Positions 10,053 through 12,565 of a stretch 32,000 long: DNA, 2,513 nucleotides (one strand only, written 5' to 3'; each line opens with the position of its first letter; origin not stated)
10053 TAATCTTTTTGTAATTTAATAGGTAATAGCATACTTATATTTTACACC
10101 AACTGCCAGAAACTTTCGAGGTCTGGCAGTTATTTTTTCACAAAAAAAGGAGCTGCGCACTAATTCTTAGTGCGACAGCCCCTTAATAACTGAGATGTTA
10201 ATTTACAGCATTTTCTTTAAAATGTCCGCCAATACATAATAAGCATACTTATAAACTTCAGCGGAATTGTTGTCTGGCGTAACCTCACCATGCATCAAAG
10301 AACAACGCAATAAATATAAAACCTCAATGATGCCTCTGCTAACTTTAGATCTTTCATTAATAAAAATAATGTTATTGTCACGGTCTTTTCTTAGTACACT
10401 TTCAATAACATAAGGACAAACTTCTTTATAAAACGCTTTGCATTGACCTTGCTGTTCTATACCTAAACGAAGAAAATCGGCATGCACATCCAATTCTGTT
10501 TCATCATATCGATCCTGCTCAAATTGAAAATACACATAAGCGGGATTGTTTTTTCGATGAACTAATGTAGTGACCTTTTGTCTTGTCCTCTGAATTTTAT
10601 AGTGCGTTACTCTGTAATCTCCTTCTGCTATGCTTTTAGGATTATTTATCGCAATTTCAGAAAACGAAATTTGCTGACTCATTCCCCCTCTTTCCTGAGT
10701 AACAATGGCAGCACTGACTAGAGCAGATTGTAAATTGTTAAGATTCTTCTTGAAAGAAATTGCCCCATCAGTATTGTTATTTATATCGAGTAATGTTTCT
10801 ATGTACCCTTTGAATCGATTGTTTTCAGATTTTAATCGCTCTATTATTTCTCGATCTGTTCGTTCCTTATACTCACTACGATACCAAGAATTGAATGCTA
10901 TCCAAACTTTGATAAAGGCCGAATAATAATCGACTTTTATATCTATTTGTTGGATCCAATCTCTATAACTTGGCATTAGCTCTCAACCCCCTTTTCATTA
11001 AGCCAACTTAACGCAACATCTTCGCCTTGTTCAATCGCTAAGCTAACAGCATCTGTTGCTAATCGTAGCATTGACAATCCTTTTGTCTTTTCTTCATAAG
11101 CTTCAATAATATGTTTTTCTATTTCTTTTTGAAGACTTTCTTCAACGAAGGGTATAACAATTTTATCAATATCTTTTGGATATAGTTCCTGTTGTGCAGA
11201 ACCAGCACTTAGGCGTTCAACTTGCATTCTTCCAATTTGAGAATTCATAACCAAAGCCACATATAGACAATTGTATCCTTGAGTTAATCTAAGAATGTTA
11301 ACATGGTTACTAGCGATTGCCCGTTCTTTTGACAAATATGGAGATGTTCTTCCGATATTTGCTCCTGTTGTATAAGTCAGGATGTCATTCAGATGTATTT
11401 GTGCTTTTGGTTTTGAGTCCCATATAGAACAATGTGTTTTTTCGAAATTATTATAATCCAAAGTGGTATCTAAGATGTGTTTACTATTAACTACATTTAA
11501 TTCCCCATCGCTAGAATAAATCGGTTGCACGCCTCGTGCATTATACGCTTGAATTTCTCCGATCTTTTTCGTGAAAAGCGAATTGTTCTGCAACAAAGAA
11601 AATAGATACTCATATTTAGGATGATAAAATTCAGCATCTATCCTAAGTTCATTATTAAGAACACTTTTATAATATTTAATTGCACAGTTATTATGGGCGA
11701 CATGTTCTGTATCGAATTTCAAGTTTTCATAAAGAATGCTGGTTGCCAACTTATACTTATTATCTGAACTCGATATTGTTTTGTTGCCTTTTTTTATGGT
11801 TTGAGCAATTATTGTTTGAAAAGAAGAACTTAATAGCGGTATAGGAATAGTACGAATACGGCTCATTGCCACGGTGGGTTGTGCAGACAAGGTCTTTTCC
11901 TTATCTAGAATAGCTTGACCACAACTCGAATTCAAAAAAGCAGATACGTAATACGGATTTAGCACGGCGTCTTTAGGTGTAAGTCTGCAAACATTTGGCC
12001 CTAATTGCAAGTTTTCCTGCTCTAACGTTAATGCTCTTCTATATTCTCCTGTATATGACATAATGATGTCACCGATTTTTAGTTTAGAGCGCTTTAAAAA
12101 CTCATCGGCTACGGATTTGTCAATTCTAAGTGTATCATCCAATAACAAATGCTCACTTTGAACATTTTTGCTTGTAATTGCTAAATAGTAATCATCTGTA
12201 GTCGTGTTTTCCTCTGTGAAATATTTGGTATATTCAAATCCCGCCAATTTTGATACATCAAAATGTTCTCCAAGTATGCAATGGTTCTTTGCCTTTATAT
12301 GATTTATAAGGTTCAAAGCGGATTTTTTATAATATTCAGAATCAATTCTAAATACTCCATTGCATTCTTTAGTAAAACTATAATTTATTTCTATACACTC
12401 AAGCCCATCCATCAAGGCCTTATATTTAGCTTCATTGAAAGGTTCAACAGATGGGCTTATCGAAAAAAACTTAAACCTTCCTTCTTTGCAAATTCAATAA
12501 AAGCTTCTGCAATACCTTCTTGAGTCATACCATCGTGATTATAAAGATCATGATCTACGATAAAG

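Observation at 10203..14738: Four-gene cassette: Phd/YefM-like protein, BcgI-like nuclease-methyltransferase fusion, S subunit and an unknown Rx4H protein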

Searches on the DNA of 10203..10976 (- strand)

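Call 102: search_dna_similar(query=L060:3565-7500:+, collection=ecoli_genomes, mode=distant, max_rows=12)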
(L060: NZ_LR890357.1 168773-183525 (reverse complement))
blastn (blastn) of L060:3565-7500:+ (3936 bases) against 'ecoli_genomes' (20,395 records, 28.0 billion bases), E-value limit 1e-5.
Records with a match: 5; places in all: 5; records where one place covers at least 80% of the query: 3.
Genomes with a match: 5 of 5426; with a place that covers at least 80% of the query: 3. Places per genome that has any: lowest 1, median 1, highest 1. On chromosomes: 3 places; on plasmids: 2.
Best place of each record, by identity: >=99% 5.
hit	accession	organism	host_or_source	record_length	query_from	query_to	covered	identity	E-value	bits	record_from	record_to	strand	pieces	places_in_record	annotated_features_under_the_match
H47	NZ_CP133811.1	Escherichia coli strain EC2001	food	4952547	1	3936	100%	99.9%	0e+0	7081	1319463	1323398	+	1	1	N-6 DNA methylase | restriction endonuclease subunit S | hypothetical protein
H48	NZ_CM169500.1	Escherichia coli strain EC01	Homo sapiens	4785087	1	3936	100%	99.9%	0e+0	7081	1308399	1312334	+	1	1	type I restriction-modification system subunit M | restriction endonuclease subunit S domain-containing protein | hypothetical protein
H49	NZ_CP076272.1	Escherichia coli strain E21845/O/A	Homo sapiens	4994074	1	3936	100%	99.9%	0e+0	7076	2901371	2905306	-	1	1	N-6 DNA methylase | restriction endonuclease subunit S | hypothetical protein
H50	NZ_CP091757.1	Escherichia coli strain LC-1302-2020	Homo sapiens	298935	3814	3936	3%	100.0%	8e-54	223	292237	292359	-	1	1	none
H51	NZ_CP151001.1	Escherichia coli strain CUVET16-321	Dog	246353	3814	3936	3%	100.0%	8e-54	223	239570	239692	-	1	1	none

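Call 103: get_annotated_region(hit=H49, flank=7000)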
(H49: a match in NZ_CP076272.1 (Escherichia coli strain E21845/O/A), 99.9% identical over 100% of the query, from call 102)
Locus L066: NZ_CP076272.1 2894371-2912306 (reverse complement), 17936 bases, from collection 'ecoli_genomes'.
description: Escherichia coli strain E21845/O/A chromosome, complete genome
organism: Escherichia coli strain E21845/O/A (NCBI taxid 562)
replicon: chromosome; assembly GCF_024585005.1
host: Homo sapiens; source: adult; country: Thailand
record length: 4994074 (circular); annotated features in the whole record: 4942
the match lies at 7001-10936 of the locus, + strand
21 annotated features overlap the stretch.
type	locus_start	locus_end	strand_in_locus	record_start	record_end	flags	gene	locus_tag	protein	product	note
CDS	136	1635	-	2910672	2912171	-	trbL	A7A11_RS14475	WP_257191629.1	P-type conjugative transfer protein TrbL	-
CDS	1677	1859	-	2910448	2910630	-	-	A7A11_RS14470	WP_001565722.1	hypothetical protein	-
CDS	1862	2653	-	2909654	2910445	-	trbJ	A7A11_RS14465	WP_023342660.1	P-type conjugative transfer protein TrbJ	-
CDS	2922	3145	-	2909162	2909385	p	-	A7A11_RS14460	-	hypothetical protein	frameshifted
CDS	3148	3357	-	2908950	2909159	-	-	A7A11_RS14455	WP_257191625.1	TraC family protein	-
CDS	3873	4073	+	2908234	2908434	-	-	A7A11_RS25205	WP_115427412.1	plasmid mobilization protein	-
CDS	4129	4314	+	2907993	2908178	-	-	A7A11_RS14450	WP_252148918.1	hypothetical protein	-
CDS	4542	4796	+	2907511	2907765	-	-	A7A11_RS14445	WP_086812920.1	type I toxin-antitoxin system ptaRNA1 family toxin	-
CDS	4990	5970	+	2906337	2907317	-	-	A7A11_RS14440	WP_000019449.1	IS5-like element ISKpn26 family transposase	-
CDS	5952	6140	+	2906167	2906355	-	-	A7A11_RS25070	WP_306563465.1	hypothetical protein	-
CDS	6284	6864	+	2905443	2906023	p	-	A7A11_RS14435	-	recombinase family protein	frameshifted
CDS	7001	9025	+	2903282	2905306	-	-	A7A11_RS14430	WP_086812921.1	N-6 DNA methylase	-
CDS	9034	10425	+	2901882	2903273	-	-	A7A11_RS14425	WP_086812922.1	restriction endonuclease subunit S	-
CDS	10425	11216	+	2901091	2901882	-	-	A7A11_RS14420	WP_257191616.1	hypothetical protein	-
CDS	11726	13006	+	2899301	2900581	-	-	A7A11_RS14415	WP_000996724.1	DUF262 domain-containing protein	-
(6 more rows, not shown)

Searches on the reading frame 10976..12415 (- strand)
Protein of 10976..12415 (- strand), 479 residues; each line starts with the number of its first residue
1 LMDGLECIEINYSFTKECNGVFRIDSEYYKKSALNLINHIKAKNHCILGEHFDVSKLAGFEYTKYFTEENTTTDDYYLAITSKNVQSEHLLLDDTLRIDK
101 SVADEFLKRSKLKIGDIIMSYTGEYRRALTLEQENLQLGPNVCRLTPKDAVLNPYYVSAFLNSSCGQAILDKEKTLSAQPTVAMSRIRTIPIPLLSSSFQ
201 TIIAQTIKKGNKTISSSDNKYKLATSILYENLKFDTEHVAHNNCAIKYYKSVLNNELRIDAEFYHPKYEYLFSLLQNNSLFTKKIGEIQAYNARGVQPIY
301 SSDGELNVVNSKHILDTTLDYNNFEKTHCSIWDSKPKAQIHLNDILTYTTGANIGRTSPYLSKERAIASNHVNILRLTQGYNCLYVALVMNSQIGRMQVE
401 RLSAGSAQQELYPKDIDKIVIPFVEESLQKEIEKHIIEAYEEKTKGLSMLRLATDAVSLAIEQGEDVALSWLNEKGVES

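Call 3: search_protein_families(library=pfam, proteins=[window:10976-12415:-], max_evalue=0.1)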
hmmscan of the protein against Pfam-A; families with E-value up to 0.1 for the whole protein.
window:10976-12415:- (479 aa): 2 families
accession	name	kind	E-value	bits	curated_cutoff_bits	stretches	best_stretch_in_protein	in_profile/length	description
PF01420.25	Methylase_S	-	1.7e-08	35.3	22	2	284-434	8-147/168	Type I restriction modification DNA specificity domain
PF12950.13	TaqI_C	-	0.0069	17.1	26.5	1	72-192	15-118/118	TaqI-like C-terminal specificity domain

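Call 4: search_protein_families(library=padloc, proteins=[window:10976-12415:-], max_evalue=0.1)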
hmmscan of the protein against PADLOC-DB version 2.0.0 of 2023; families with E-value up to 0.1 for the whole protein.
window:10976-12415:- (479 aa): 68 families (the best 25 are shown)
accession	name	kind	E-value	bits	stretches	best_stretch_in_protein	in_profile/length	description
PDLC03197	Specificity_I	-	1.4e-39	134.2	2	257-473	242-453/459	Type I specificity subunit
PDLC03181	Specificity_I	-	3.2e-39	132.9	1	132-475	112-449/454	Type I specificity subunit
PDLC03179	Specificity_I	-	2.4e-27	94.1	2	56-215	404-563/589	Type I specificity subunit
PDLC03095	Specificity_I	-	3.8e-24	83.2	1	17-463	18-462/473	Type I specificity subunit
PDLC03105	Specificity_I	-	2.6e-23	81.2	2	66-228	253-419/448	Type I specificity subunit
PDLC03168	Specificity_I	-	8.8e-23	79.5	2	60-214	17-169/459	Type I specificity subunit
PDLC03072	Specificity_I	-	1.1e-22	78.7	2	67-223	257-416/448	Type I specificity subunit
PDLC03086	Specificity_I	-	1e-21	75.4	2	71-213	32-176/458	Type I specificity subunit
PDLC04137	mad5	-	2.9e-21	74.1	1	64-436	19-365/392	mads_5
PDLC03084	Specificity_I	-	3.3e-21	74.1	2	58-212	207-362/392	Type I specificity subunit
PDLC03169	Specificity_I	-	3.5e-21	74.1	2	66-203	238-378/461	Type I specificity subunit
PDLC03100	Specificity_I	-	4.4e-21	73.8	2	68-232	217-384/392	Type I specificity subunit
PDLC03087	Specificity_I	-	8e-20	69.1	2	54-223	20-193/418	Type I specificity subunit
PDLC03089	Specificity_I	-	1.3e-19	68.6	2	64-209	22-167/446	Type I specificity subunit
PDLC03155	Specificity_I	-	9.7e-19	65.6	2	256-439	14-206/520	Type I specificity subunit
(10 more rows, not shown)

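Call 5: search_protein_families(library=ncbifam, proteins=[window:10976-12415:-], max_evalue=0.1)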
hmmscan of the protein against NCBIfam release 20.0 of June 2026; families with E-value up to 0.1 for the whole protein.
window:10976-12415:- (479 aa): 2 families
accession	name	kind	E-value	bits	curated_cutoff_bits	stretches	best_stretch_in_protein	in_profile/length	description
NF047740.1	antiphage_MADS5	equivalog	2e-28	99.4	400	1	95-462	85-461/461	methylation-associated defense system restriction endonuclease subunit S MAD5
NF007278.0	PRK09737.1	equivalog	4.6e-10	38.9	662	2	70-206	34-170/461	type I restriction-modification system specificity subunit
